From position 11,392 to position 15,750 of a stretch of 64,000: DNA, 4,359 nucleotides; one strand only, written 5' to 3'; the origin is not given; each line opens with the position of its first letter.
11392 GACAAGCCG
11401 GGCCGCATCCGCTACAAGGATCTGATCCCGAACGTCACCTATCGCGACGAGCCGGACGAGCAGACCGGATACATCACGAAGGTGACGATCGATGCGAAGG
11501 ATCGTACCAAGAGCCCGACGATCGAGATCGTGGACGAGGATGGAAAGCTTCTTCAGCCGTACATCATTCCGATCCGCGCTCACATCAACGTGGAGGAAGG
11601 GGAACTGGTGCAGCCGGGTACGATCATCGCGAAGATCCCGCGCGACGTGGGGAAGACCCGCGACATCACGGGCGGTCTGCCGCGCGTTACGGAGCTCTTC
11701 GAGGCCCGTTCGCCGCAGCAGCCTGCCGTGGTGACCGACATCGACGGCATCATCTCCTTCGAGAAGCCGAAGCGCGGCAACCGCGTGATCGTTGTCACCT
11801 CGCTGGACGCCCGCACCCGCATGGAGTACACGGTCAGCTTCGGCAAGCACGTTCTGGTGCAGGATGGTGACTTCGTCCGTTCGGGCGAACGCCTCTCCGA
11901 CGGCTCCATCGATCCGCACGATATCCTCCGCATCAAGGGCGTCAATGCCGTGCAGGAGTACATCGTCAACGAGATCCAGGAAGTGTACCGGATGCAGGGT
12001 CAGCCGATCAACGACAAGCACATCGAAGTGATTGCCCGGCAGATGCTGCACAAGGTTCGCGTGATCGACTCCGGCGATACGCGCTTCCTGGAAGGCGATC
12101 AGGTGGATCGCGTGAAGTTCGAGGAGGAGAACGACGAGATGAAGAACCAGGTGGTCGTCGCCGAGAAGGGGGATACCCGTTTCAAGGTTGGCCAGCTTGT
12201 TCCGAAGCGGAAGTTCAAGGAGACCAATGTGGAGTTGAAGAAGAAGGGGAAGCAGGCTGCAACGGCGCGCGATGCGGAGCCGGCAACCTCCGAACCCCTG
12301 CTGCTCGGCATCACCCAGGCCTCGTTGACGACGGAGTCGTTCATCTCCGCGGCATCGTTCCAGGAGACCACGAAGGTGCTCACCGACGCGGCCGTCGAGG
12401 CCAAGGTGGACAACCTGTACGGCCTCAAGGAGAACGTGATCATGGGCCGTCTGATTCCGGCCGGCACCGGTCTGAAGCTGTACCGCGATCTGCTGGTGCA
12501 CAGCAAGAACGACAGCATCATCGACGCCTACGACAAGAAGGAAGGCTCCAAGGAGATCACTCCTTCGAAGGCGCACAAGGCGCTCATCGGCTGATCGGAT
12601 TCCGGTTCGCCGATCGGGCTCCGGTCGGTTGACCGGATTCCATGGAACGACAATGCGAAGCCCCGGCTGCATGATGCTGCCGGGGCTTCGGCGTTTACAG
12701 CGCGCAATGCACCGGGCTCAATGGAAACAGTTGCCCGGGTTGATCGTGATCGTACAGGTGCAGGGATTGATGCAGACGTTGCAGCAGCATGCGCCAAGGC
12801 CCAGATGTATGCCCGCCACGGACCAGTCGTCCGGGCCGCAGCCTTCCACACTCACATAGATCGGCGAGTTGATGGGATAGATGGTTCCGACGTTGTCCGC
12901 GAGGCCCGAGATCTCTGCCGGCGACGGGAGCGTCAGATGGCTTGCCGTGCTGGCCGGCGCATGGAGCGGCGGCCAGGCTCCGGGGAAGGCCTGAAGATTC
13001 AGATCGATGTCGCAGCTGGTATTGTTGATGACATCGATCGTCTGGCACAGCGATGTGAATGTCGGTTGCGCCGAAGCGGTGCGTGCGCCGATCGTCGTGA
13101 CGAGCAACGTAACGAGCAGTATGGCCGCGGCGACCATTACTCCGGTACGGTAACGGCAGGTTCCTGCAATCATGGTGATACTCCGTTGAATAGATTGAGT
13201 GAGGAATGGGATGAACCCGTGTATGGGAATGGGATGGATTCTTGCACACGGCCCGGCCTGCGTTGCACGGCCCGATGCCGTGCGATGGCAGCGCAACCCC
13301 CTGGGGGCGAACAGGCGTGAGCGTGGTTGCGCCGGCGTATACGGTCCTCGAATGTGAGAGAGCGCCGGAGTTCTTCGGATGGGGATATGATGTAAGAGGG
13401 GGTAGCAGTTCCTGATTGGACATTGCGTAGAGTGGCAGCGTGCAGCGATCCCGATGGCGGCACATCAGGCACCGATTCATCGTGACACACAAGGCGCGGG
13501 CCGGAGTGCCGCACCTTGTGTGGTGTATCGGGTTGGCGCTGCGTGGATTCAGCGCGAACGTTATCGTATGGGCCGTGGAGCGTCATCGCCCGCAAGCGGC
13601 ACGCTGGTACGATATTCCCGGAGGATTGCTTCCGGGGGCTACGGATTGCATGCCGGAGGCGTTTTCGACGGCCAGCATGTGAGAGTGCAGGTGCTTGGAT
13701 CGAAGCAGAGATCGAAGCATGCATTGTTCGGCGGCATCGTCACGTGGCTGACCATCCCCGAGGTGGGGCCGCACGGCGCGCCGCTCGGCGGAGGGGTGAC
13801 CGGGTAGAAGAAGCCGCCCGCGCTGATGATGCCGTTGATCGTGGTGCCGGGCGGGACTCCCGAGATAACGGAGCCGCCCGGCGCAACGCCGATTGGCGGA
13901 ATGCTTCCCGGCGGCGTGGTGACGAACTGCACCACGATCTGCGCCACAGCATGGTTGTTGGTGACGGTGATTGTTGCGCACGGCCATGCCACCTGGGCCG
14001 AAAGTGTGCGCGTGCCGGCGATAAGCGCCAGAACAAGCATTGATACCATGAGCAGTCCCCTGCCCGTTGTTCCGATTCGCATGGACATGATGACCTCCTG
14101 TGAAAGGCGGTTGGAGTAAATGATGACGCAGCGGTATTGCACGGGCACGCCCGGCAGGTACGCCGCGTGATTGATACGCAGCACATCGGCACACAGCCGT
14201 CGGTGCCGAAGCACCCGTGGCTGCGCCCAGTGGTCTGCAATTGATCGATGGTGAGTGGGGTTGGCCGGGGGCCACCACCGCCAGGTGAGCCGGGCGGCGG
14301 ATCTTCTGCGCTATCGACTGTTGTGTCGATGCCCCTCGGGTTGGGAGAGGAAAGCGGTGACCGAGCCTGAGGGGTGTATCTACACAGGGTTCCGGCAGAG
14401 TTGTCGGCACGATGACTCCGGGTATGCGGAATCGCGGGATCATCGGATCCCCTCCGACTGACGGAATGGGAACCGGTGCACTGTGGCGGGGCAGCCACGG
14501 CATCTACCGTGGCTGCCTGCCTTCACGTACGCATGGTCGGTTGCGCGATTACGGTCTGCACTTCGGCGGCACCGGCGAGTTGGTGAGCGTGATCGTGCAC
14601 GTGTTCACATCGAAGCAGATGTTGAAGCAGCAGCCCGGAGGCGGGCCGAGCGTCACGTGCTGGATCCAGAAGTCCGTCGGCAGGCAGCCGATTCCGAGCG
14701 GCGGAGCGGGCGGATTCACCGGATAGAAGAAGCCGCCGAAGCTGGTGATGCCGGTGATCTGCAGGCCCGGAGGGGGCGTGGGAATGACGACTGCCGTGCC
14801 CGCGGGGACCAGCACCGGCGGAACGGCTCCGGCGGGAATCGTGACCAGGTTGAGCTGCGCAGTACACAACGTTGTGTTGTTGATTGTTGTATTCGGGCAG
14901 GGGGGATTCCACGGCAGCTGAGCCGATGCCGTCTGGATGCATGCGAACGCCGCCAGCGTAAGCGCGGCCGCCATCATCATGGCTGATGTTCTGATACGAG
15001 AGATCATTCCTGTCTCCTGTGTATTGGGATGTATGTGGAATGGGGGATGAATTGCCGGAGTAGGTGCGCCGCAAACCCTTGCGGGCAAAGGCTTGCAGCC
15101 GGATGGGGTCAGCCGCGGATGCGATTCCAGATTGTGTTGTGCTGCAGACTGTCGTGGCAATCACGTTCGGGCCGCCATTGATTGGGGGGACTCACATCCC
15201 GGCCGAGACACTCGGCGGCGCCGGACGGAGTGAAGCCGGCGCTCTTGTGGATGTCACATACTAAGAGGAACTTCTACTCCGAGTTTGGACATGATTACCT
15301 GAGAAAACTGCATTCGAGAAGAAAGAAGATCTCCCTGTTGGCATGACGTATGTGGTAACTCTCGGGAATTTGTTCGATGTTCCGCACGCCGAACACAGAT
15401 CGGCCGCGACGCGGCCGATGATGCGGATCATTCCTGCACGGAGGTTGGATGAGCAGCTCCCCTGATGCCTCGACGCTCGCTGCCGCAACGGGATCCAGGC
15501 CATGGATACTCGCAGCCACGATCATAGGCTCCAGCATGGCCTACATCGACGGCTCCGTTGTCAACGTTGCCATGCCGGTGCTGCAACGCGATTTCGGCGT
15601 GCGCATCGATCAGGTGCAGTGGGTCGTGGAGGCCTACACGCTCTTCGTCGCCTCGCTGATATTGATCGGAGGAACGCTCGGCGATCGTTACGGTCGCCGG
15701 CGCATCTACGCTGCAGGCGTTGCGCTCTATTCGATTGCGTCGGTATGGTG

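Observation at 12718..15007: Three tandem paralogous cysteine-rich secreted proteins of unrecognised family, tail-to-tail with rpoC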

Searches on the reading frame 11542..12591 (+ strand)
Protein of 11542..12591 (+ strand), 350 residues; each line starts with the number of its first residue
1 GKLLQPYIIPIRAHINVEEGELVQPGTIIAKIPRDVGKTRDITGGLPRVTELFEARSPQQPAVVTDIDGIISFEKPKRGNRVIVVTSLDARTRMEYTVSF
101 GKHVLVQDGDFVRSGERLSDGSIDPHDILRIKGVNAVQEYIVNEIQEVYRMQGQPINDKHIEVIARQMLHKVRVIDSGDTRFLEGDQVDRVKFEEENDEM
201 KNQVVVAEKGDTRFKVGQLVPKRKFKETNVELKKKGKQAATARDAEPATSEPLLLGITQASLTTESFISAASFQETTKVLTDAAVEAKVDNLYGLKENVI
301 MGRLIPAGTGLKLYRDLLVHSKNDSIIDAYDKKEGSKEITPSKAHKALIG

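Call 69: find_homologous_proteins(query=window:11542-12591:+, max_evalue=1e-60)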
Query window:11542-12591:+ (350 aa): 7846 proteins with E <= 1e-60 among 8000 candidates; the best 120 are listed.
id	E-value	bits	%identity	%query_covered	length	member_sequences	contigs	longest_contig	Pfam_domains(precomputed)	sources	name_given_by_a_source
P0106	2.3e-144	499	89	73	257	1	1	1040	PF04998.23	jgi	jgi:DNA-directed RNA polymerase subunit beta'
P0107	2.5e-140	486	67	92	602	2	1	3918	PF25984.1,PF04998.23,PF01333.26,PF21668.4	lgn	-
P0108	6.7e-140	484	66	97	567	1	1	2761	PF04998.23,PF01333.26,PF21668.4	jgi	jgi:DNA-directed RNA polymerase subunit beta'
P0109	2.5e-139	482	69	92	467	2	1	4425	PF25984.1,PF04998.23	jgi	-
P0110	7.4e-139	481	68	92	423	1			PF04998.23,PF01333.26,PF21668.4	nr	nr:DNA-directed RNA polymerase subunit beta' [Candidatus Kapabacteria bacterium]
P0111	7.5e-139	481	69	89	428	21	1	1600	PF04998.23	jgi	jgi:DNA-directed RNA polymerase subunit beta'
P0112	1.3e-138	480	68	89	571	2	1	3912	PF25984.1,PF04998.23,PF01333.26,PF21668.4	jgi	-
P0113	3.1e-138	479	69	89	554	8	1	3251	PF04998.23,PF01333.26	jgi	jgi:DNA-directed RNA polymerase subunit beta'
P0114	5.2e-138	478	69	92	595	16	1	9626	PF25984.1,PF04998.23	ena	-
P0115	6.0e-138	478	69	89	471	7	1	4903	PF04998.23,PF01333.26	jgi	-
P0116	6.4e-138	478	67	94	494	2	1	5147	PF25984.1,PF04998.23,PF01333.26,PF21668.4,PF25917.1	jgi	-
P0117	9.3e-138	477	66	91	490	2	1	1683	PF25984.1,PF01551.30,PF04998.23,PF01333.26,PF21668.4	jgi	jgi:DNA-directed RNA polymerase subunit beta'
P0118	1.7e-137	476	61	99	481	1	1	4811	PF25984.1,PF04998.23,PF21668.4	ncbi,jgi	-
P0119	5.8e-137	475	66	92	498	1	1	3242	PF04998.23,PF21668.4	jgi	jgi:DNA-directed RNA polymerase subunit beta'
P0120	6.3e-137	474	66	93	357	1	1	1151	PF04998.23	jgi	-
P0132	2.8e-135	469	67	91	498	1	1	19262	PF04998.23,PF01333.26,PF21668.4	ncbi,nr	ncbi:MAG TPA: DNA-directed RNA polymerase subunit beta', partial [Bacteroidota bacterium]|nr:DNA-dir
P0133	3.0e-135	469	65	93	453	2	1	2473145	PF25984.1,PF04998.23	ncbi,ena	-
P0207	5.4e-123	429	65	87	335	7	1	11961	PF04998.23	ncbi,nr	ncbi:MAG TPA: DNA-directed RNA polymerase subunit beta', partial [Candidatus Kapabacteria bacterium]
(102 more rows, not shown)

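Call 70: find_encoding_contigs(protein=P0207, flank=8000, max_places=3)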
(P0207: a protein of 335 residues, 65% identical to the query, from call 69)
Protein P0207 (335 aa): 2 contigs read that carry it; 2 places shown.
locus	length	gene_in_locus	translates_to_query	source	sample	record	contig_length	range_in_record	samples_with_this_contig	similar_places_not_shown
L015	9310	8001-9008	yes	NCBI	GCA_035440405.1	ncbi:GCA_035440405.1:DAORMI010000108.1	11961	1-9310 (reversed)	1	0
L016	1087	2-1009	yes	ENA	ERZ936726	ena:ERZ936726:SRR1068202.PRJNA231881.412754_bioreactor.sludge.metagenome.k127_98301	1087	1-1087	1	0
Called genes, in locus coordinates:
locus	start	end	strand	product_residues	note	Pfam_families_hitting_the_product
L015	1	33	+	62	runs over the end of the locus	-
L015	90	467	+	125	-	PF16320:Ribosomal_L12_N, PF00542:Ribosomal_L12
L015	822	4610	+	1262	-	PF04563:RNA_pol_Rpb2_1, PF04561:RNA_pol_Rpb2_2, PF04565:RNA_pol_Rpb2_3, PF10385:RNA_pol_Rpb2_45, PF00562:RNA_pol_Rpb2_6, PF04560:RNA_pol_Rpb2_7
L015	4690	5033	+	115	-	PF04997:RNA_pol_Rpb1_1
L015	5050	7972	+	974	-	PF04997:RNA_pol_Rpb1_1, PF00623:RNA_pol_Rpb1_2, PF04983:RNA_pol_Rpb1_3, PF05000:RNA_pol_Rpb1_4, PF04998:RNA_pol_Rpb1_5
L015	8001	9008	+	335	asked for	PF04998:RNA_pol_Rpb1_5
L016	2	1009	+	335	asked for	PF04998:RNA_pol_Rpb1_5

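Call 71: find_encoding_contigs(protein=P0133, flank=8000, max_places=2)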
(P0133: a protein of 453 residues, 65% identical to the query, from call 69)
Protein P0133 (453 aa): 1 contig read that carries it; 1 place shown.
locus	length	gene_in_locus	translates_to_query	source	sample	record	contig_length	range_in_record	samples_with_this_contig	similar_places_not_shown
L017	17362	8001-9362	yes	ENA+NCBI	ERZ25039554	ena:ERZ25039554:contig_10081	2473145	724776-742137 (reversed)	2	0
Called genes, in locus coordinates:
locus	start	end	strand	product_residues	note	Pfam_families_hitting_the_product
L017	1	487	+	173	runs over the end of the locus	PF00466:Ribosomal_L10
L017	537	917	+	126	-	PF16320:Ribosomal_L12_N, PF00542:Ribosomal_L12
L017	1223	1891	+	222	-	PF04563:RNA_pol_Rpb2_1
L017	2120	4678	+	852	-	PF04561:RNA_pol_Rpb2_2, PF04565:RNA_pol_Rpb2_3, PF10385:RNA_pol_Rpb2_45, PF00562:RNA_pol_Rpb2_6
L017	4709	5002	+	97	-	PF04560:RNA_pol_Rpb2_7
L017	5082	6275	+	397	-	PF04997:RNA_pol_Rpb1_1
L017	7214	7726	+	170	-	PF05000:RNA_pol_Rpb1_4, PF04998:RNA_pol_Rpb1_5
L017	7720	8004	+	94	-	PF04998:RNA_pol_Rpb1_5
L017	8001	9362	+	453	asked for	PF04998:RNA_pol_Rpb1_5, PF25984:BSH_YknX (faint)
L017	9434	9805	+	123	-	PF00164:Ribosom_S12_S23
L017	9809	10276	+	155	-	PF00177:Ribosomal_S7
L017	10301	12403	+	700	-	PF00009:GTP_EFTU, PF03144:GTP_EFTU_D2, PF22042:EF-G_D2, PF14492:EFG_III, PF16658:RF3_C (weak), PF03764:EFG_IV, PF00679:EFG_C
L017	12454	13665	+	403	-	PF00009:GTP_EFTU, PF03144:GTP_EFTU_D2, PF03143:GTP_EFTU_D3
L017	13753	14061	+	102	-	PF00338:Ribosomal_S10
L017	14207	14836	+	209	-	PF00297:Ribosomal_L3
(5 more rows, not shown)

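Call 72: find_encoding_contigs(protein=P0132, flank=8000, max_places=2)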
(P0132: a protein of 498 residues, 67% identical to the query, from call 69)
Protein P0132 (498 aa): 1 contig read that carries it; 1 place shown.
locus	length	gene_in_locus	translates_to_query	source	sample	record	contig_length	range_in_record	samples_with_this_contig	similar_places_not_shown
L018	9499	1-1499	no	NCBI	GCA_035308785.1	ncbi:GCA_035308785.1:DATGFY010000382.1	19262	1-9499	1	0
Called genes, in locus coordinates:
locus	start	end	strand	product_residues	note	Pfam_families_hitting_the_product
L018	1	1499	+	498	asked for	PF01333:Apocytochr_F_C (faint), PF04998:RNA_pol_Rpb1_5, PF21668:RPOC_hybrid (faint)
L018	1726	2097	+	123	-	PF00164:Ribosom_S12_S23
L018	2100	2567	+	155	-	PF00177:Ribosomal_S7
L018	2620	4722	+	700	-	PF00009:GTP_EFTU, PF03144:GTP_EFTU_D2, PF22042:EF-G_D2, PF14492:EFG_III, PF16658:RF3_C (weak), PF03764:EFG_IV, PF00679:EFG_C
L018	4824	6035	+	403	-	PF00009:GTP_EFTU, PF03144:GTP_EFTU_D2, PF03143:GTP_EFTU_D3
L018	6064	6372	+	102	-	PF00338:Ribosomal_S10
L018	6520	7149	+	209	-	PF00297:Ribosomal_L3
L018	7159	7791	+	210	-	PF00573:Ribosomal_L4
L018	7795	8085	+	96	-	PF00276:Ribosomal_L23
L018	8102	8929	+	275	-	PF00181:Ribosomal_L2_N, PF03947:Ribosomal_L2_C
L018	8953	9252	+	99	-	PF00203:Ribosomal_S19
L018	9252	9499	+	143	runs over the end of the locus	PF00237:Ribosomal_L22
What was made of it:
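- The window array sits at a synteny break (calls 71, 72).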

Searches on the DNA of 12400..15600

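Call 44: search_rna_families(source=window, start=12400, end=15600, threshold=evalue, max_evalue=1)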
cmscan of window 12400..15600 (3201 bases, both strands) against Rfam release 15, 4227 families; matches with E-value up to 1: 2.
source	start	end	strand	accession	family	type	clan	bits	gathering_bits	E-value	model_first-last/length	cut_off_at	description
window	12590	12648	+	RF03771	mir-341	Gene; miRNA;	-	19.9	90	0.92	1-96/96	no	mir-341 microRNA precursor family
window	12527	12707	+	RF02225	sX6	Gene; sRNA;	-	14.6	40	0.84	1-342/342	no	Proteobacterial sRNA sX6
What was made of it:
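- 13224..13616 (-): Non-coding spacer upstream of copy A. Its promoter is not identified. No Rfam match (call 44).
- Tried and rejected: Rfam gave nothing (call 44).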

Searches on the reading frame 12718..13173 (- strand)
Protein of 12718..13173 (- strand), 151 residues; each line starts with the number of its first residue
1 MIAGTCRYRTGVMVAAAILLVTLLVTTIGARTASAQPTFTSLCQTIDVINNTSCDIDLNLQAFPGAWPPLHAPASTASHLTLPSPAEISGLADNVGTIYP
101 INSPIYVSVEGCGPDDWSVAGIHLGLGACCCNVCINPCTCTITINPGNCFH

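Call 5: search_protein_families(library=pfam, proteins=[window:12718-13173:-], max_evalue=10)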
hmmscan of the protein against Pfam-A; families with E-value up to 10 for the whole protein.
window:12718-13173:- (151 aa): 0 families

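Call 6: search_protein_families(library=ncbifam, proteins=[window:12718-13173:-], max_evalue=10)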
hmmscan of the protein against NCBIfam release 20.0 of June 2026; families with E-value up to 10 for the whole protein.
window:12718-13173:- (151 aa): 0 families
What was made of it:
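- On T9SS cargo proteins: No NCBIfam or Pfam hit (calls 5, 6).
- Checked: No T9SS C-terminal domain model matches (calls 5, 6).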

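Call 64: search_protein_families(library=phrogs, proteins=[window:12718-13173:-], max_evalue=0.01)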
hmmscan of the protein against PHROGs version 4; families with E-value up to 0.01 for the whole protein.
window:12718-13173:- (151 aa): 0 families

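Call 78: search_protein_families(library=padloc, proteins=[window:12718-13173:-], max_evalue=0.1)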
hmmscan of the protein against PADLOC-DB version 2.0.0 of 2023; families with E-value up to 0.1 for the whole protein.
window:12718-13173:- (151 aa): 0 families

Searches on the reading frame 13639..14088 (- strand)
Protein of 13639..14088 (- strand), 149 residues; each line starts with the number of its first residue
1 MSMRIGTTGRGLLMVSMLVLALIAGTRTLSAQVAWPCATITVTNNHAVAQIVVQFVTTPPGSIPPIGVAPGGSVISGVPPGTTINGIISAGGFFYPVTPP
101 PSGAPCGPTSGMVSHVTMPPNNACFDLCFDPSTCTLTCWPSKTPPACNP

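Call 5: search_protein_families(library=pfam, proteins=[window:13639-14088:-], max_evalue=10)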
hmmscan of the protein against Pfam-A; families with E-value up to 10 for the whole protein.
window:13639-14088:- (149 aa): 1 family
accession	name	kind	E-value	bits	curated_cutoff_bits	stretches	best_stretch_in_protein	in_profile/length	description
PF05221.23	AdoHcyase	-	0.33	10.5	25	1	20-54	56-90/299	S-adenosyl-L-homocysteine hydrolase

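Call 6: search_protein_families(library=ncbifam, proteins=[window:13639-14088:-], max_evalue=10)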
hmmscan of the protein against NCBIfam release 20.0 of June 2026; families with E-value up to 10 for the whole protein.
window:13639-14088:- (149 aa): 0 families

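Call 64: search_protein_families(library=phrogs, proteins=[window:13639-14088:-], max_evalue=0.01)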
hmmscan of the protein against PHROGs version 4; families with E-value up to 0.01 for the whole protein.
window:13639-14088:- (149 aa): 0 families

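Call 78: search_protein_families(library=padloc, proteins=[window:13639-14088:-], max_evalue=0.1)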
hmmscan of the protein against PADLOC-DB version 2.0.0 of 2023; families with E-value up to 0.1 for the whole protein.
window:13639-14088:- (149 aa): 0 families
